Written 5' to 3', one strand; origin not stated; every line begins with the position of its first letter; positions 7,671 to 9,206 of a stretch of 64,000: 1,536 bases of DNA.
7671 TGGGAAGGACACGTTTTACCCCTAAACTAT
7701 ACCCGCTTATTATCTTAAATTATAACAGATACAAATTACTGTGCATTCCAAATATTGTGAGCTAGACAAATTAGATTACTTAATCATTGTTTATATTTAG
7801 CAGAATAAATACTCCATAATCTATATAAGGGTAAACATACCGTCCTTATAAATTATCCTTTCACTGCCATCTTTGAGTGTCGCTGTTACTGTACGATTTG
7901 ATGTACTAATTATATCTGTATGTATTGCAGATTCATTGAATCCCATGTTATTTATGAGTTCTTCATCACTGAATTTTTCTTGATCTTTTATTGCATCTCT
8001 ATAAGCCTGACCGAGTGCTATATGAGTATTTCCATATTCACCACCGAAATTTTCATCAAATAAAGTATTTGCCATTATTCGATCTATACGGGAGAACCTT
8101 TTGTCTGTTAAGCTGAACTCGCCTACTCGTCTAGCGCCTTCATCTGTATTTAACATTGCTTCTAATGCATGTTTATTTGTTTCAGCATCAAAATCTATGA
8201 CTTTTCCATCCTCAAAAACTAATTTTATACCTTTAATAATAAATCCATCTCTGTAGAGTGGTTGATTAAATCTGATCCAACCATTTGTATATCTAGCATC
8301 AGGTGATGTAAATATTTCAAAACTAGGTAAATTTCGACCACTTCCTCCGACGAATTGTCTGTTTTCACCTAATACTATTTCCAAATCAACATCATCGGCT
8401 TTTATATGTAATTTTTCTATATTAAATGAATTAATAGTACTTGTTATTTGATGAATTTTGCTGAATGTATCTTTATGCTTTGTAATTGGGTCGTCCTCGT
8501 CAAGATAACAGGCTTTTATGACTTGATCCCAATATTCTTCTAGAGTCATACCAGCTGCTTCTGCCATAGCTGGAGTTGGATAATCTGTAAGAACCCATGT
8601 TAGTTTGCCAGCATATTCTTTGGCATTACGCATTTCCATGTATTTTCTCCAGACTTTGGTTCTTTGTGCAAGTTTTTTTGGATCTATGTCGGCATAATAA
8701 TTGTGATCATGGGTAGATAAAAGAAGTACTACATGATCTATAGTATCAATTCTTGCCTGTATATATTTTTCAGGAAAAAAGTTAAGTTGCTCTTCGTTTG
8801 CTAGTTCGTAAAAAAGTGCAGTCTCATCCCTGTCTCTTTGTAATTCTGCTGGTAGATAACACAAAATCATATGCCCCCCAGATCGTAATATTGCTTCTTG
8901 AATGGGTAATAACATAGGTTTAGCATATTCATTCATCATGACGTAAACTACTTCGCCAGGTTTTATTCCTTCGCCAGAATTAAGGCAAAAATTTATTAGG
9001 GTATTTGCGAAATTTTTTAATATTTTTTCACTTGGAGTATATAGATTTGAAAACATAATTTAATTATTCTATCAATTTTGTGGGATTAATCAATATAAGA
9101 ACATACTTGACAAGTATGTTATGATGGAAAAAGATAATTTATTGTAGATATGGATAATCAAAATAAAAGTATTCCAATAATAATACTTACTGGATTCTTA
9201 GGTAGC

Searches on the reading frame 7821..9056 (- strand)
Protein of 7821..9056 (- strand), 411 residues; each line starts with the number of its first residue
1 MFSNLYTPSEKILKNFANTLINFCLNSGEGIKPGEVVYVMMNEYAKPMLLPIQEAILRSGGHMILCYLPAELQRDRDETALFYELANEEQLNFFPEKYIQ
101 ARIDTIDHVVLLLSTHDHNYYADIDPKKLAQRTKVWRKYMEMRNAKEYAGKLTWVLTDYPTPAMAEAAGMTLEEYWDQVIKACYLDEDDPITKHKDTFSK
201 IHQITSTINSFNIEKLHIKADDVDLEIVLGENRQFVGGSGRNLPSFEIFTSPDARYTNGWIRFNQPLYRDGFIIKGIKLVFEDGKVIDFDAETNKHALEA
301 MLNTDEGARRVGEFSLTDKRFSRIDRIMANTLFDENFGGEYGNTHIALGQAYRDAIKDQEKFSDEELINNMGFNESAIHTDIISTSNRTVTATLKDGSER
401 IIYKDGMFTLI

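Call 3: search_protein_families(library=pfam, proteins=[window:7821-9056:-])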
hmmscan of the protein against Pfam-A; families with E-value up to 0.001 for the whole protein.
window:7821-9056:- (411 aa): 1 family
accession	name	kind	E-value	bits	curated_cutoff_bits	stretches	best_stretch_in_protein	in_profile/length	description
PF02073.20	Peptidase_M29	-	3.7e-97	326.2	27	1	11-408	3-406/406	Thermophilic metalloprotease (M29)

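Call 18: search_protein_families(library=ncbifam, proteins=[window:7821-9056:-], max_evalue=0.001)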
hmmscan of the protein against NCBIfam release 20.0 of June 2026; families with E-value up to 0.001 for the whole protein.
window:7821-9056:- (411 aa): 0 families

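Call 32: find_homologous_proteins(query=window:7821-9056:-, max_evalue=1e-60)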
Query window:7821-9056:- (411 aa): 5382 proteins with E <= 1e-60 among 8000 candidates; the best 120 are listed.
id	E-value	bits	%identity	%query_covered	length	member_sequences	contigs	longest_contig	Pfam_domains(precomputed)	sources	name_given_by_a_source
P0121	3.5e-268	907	95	100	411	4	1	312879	PF02073.21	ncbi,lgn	-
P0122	1.0e-212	724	76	99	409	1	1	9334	PF02073.21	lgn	-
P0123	6.6e-211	719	75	99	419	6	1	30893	PF02073.21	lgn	-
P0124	4.4e-209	712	75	100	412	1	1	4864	PF02073.21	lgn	-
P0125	1.0e-208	711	75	99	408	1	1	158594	PF02073.21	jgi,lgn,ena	-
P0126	5.0e-204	696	73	99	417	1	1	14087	PF02073.21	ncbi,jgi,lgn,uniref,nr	ncbi:aminopeptidase [Candidatus Dojkabacteria bacterium]|uniref:Aminopeptidase n=1 Tax=Candidatus Do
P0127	1.1e-202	691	72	99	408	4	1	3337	PF02073.21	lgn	-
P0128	1.6e-200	684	71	100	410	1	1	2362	PF02073.21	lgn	-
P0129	7.2e-198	676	71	98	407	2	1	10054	PF02073.21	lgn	-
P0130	1.0e-197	675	70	99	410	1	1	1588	PF02073.21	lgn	-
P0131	5.7e-197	673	70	98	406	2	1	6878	PF02073.21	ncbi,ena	-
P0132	1.2e-195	668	71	98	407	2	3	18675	PF02073.21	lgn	-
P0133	6.0e-195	666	69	100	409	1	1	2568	PF02073.21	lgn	-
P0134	3.0e-186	637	69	100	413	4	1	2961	PF02073.21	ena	-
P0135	1.4e-179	615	66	98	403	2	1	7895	PF02073.21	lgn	-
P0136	3.6e-174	598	64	99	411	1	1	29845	PF02073.21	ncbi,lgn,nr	ncbi:MAG: aminopeptidase [Candidatus Dojkabacteria bacterium]|nr:aminopeptidase [Candidatus Dojkabac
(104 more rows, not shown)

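Call 33: find_encoding_contigs(protein=P0125, flank=6000, max_places=1)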
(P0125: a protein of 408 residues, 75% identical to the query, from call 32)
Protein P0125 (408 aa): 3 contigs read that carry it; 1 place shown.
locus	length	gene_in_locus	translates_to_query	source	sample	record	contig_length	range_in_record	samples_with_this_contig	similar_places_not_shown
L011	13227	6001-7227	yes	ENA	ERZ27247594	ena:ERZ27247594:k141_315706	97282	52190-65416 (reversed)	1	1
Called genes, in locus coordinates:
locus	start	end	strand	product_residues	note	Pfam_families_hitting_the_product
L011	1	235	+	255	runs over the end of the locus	PF00106:adh_short, PF01370:Epimerase (faint), PF08659:KR, PF13460:NAD_binding_10 (weak), PF13561:adh_short_C2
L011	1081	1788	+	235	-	-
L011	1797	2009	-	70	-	-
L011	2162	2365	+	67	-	-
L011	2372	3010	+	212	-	PF01370:Epimerase, PF02254:TrkA_N (weak), PF05368:NmrA, PF13460:NAD_binding_10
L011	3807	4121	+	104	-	-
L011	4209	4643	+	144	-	-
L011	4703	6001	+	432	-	PF01546:Peptidase_M20, PF07687:M20_dimer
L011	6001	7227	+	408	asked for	PF02073:Peptidase_M29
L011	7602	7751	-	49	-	-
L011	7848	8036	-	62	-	-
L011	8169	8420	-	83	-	-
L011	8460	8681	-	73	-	PF07478:Dala_Dala_lig_C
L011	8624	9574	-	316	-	PF01820:Dala_Dala_lig_N, PF01071:GARS_A, PF02222:ATP-grasp, PF02786:CPSase_L_D2 (weak), PF07478:Dala_Dala_lig_C, PF13535:ATP-grasp_4 (faint)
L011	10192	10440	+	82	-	PF00886:Ribosomal_S16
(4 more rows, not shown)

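Call 34: find_encoding_contigs(protein=P0123, flank=6000, max_places=1)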
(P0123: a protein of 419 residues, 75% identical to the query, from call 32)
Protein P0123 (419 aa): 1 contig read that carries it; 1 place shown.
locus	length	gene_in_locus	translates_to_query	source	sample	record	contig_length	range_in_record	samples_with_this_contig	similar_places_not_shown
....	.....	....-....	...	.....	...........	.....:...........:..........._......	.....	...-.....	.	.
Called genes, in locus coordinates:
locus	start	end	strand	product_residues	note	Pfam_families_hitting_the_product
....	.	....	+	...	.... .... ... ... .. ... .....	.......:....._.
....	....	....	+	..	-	-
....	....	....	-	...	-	-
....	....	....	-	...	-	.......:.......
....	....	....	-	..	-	-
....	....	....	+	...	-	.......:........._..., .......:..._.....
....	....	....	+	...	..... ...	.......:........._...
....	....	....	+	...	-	-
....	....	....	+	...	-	-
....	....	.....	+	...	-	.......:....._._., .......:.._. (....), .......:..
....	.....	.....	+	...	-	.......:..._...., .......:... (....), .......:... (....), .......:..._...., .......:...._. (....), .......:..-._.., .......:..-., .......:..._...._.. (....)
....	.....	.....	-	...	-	-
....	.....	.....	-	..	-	-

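Call 35: find_encoding_contigs(protein=P0126, flank=6000, max_places=1)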
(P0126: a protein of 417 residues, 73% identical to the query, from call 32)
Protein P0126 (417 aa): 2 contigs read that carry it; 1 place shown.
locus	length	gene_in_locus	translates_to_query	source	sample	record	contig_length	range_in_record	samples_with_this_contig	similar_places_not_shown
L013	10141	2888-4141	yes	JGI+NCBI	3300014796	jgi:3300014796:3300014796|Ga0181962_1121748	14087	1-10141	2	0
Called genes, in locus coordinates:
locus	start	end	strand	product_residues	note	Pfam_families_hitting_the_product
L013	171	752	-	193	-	PF03352:Adenine_glyco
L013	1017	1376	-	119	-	PF12008:EcoR124_C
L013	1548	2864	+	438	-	PF01546:Peptidase_M20, PF07687:M20_dimer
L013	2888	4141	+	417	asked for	PF02073:Peptidase_M29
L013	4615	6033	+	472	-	PF04851:ResIII, PF00270:DEAD, PF00271:Helicase_C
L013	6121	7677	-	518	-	PF01676:Metalloenzyme, PF06415:iPGM_N, PF01663:Phosphodiest (weak)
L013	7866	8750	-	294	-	PF04203:Sortase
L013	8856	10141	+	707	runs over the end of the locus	PF01326:PPDK_N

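Call 36: find_encoding_contigs(protein=P0136, flank=6000, max_places=1)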
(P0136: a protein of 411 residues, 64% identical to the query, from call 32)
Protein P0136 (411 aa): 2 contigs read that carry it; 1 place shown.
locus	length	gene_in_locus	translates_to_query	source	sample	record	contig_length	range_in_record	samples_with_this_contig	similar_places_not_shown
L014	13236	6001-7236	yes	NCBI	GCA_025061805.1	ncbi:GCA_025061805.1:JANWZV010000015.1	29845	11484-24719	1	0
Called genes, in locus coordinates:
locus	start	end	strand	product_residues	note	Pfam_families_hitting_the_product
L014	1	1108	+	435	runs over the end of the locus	-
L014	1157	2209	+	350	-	-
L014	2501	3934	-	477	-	PF01425:Amidase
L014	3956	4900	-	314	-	PF02511:Thy1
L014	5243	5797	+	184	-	PF10648:Gmad2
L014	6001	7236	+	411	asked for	PF02073:Peptidase_M29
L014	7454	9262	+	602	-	PF10648:Gmad2 (faint)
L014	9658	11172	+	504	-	PF04244:DPRP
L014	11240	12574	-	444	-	PF00675:Peptidase_M16, PF05193:Peptidase_M16_C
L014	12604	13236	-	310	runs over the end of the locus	PF00005:ABC_tran, PF13304:AAA_21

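Call 37: find_encoding_contigs(protein=P0121, flank=10000, max_places=3)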
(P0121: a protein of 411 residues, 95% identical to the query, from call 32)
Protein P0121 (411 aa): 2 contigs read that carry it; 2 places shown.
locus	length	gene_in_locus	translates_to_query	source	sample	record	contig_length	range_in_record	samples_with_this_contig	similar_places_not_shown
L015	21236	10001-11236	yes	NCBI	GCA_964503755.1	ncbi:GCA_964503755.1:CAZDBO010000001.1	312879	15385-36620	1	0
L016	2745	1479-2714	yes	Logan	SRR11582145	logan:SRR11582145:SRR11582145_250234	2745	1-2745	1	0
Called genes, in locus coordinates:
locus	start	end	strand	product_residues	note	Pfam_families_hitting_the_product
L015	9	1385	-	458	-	PF00188:CAP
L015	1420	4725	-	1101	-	PF13229:Beta_helix (weak)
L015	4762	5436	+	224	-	PF00696:AA_kinase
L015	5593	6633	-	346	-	PF00154:RecA_N, PF06745:ATPase (weak), PF08423:Rad51, PF01637:ATPase_2 (weak), PF13481:AAA_25 (faint), PF27531:MT3502_N (weak), PF21096:RecA_C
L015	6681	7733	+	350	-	PF01715:IPPT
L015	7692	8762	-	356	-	PF03054:tRNA_Me_trans, PF20259:tRNA_Me_trans_M, PF20258:tRNA_Me_trans_C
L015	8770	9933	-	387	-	PF02492:cobW, PF07683:CobW_C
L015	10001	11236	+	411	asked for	PF02073:Peptidase_M29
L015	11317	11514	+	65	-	-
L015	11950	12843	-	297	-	-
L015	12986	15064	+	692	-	-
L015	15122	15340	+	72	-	-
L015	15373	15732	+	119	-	PF13453:Zn_ribbon_TFIIB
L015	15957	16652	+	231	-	PF00690:Cation_ATPase_N, PF00122:E1-E2_ATPase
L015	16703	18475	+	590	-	PF00702:Hydrolase, PF13246:Cation_ATPase, PF08282:Hydrolase_3 (weak), PF00689:Cation_ATPase_C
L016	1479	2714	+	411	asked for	PF02073:Peptidase_M29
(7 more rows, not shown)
